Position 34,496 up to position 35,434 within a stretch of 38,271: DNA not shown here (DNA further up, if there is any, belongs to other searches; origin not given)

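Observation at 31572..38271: tRNA-Trp-linked integrase island carrying two unrelated rhodopsins plus a SOUL haem-binding protein and a CPBP-like membrane protein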

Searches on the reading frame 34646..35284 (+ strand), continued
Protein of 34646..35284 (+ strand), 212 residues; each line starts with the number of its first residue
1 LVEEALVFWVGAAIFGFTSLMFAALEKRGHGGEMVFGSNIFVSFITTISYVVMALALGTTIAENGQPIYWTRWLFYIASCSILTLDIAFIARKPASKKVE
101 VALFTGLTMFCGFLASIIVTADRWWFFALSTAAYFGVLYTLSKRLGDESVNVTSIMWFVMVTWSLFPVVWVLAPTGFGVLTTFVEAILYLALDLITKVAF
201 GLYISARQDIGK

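Call 92: find_encoding_contigs(protein=P0162, flank=7000, max_places=3)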
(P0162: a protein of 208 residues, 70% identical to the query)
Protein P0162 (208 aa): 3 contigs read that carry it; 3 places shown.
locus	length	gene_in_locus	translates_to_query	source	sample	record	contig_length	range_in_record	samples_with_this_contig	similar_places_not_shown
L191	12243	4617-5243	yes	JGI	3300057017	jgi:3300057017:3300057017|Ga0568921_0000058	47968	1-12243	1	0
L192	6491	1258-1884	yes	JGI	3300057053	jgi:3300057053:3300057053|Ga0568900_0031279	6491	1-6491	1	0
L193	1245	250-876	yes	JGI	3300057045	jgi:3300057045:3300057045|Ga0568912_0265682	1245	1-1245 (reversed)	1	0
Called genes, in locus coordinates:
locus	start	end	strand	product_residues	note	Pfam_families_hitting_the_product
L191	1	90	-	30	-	?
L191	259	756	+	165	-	-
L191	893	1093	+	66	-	-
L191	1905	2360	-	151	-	-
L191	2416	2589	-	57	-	-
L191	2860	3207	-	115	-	-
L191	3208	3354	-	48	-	-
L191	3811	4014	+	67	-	-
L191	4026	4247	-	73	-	-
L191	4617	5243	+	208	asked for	PF01036:Bac_rhodopsin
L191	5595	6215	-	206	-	PF21473:OB_Ssb-like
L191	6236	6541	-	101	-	PF01176:eIF-1a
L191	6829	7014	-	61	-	-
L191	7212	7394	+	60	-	-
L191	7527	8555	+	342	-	PF00365:PFK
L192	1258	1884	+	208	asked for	PF01036:Bac_rhodopsin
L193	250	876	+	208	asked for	PF01036:Bac_rhodopsin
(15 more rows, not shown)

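Call 94: find_encoding_contigs(protein=P0133, flank=7000, max_places=3)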
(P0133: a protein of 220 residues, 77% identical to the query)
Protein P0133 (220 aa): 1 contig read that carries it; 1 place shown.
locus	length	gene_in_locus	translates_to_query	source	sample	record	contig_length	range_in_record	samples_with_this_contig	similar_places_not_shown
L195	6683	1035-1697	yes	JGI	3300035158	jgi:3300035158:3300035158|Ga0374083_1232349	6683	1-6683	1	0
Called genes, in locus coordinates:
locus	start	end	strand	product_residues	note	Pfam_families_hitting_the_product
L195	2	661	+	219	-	?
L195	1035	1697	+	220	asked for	PF01036:Bac_rhodopsin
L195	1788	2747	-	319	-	-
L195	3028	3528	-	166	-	PF01022:HTH_5 (faint), PF09339:HTH_IclR (weak), PF13545:HTH_Crp_2 (faint)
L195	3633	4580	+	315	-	PF00005:ABC_tran, PF13304:AAA_21 (faint)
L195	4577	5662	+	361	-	PF12679:ABC2_membrane_2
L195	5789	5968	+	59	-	-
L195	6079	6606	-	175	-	PF02915:Rubrerythrin, PF21349:RUBY_RBDX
